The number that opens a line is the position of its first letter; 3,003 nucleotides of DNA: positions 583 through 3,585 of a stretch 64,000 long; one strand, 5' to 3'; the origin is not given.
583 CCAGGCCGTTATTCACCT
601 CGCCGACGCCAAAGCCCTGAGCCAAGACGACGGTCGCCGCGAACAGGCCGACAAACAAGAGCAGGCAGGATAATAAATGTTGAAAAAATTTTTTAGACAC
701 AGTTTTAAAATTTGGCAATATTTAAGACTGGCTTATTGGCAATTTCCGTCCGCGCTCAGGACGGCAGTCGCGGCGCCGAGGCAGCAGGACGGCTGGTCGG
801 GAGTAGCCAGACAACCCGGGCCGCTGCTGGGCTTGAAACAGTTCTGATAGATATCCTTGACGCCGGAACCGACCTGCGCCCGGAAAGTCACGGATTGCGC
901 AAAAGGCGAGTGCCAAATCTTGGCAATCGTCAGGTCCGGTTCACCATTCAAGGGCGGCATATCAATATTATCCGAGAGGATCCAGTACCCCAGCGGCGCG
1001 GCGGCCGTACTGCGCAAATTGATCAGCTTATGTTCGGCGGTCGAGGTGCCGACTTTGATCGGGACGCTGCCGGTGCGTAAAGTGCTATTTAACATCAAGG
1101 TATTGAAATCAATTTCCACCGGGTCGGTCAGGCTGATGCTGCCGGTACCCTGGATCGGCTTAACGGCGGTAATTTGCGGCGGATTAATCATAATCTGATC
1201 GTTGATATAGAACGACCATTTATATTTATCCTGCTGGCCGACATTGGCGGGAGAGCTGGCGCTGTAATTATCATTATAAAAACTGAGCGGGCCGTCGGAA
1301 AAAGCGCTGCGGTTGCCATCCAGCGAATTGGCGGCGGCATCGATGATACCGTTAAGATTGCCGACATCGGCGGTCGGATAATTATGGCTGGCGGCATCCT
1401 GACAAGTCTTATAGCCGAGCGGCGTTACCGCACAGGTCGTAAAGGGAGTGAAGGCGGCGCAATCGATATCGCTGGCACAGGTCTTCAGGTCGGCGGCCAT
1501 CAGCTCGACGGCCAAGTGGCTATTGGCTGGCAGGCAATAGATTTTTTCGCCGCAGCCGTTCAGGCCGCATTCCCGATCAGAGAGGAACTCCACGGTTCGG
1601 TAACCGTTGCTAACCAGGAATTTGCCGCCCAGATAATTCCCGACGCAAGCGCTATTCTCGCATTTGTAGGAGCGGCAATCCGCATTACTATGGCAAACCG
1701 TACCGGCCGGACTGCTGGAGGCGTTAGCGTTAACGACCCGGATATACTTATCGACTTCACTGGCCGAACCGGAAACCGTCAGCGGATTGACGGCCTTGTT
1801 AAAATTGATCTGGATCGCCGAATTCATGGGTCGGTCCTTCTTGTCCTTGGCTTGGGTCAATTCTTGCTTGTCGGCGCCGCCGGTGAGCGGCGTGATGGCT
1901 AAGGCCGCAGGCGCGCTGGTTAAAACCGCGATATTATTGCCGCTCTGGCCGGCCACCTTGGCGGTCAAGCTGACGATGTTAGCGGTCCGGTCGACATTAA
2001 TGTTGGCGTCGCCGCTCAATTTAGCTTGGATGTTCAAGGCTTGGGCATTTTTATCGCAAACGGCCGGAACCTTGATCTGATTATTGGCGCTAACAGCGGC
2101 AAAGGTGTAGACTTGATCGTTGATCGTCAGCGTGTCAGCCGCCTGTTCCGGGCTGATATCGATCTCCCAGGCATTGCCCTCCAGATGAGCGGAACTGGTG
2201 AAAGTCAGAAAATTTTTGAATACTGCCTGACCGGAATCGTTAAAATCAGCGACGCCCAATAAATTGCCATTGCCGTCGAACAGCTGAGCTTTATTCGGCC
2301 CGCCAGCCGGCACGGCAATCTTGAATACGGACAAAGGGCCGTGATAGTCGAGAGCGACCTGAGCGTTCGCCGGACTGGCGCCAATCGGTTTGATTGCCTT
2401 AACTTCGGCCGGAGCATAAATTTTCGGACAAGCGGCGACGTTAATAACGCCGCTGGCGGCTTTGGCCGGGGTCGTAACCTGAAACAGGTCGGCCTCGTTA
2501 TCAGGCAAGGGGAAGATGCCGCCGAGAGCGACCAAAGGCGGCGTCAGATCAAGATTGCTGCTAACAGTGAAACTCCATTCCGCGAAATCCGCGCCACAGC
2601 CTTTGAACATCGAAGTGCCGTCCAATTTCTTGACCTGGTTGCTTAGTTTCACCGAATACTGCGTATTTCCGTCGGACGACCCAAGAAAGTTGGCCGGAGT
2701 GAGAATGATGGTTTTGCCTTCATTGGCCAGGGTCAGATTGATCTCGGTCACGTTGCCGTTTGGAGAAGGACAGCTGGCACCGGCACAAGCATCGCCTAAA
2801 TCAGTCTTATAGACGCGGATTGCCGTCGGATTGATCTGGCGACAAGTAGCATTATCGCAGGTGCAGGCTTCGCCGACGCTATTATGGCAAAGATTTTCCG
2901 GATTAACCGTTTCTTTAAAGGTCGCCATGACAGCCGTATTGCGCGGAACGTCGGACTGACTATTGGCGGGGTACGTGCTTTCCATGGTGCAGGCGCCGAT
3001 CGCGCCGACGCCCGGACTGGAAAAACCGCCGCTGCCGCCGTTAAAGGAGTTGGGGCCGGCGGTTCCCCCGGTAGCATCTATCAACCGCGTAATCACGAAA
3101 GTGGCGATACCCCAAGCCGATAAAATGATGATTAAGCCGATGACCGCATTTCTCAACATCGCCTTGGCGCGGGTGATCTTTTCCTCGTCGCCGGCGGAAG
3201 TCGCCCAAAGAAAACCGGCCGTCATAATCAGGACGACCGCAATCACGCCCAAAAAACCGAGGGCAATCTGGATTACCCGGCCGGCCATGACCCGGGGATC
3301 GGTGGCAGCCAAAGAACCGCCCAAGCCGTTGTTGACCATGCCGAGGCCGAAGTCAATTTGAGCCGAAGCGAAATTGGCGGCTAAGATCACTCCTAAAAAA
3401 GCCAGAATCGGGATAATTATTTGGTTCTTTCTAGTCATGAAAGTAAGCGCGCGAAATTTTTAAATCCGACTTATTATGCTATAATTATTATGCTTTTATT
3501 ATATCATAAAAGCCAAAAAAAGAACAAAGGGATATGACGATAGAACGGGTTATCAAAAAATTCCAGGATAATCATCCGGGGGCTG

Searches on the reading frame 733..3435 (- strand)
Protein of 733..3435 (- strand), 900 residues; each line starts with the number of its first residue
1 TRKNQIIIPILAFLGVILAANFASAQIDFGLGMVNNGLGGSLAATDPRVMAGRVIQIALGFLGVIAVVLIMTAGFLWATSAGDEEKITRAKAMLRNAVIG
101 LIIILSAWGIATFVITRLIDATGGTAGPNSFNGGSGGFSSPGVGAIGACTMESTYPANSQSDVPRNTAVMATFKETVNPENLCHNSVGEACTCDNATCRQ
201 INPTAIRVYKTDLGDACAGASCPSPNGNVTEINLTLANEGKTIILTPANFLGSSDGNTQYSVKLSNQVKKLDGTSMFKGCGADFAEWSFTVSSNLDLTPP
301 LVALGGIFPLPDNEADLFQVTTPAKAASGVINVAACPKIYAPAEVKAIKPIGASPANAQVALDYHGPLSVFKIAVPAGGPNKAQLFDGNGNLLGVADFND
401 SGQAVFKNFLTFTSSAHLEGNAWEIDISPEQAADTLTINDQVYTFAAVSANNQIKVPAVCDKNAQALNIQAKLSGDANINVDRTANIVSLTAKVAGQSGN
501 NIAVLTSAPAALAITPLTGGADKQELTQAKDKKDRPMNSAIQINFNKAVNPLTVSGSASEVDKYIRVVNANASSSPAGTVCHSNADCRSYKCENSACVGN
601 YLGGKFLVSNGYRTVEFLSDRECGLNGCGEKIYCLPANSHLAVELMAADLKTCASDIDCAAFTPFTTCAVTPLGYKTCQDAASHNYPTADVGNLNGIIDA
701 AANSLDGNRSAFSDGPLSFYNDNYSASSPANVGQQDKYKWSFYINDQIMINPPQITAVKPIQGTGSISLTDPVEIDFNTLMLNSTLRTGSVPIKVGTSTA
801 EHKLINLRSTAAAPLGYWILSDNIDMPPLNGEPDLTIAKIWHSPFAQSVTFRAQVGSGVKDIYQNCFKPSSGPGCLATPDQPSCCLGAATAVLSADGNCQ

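Call 17: search_protein_families(library=pfam, proteins=[window:733-3435:-], max_evalue=0.0001)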
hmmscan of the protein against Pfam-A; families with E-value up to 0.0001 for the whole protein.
window:733-3435:- (900 aa): 2 families
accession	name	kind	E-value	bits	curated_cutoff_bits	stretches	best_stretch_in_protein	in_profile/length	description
PF13205.12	Big_5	-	1.7e-13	51.6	23.6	1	149-290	5-104/105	Bacterial Ig-like domain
PF18895.5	T4SS_pilin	-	1.4e-08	35.1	26.6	1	54-114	12-71/71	Type IV secretion system pilin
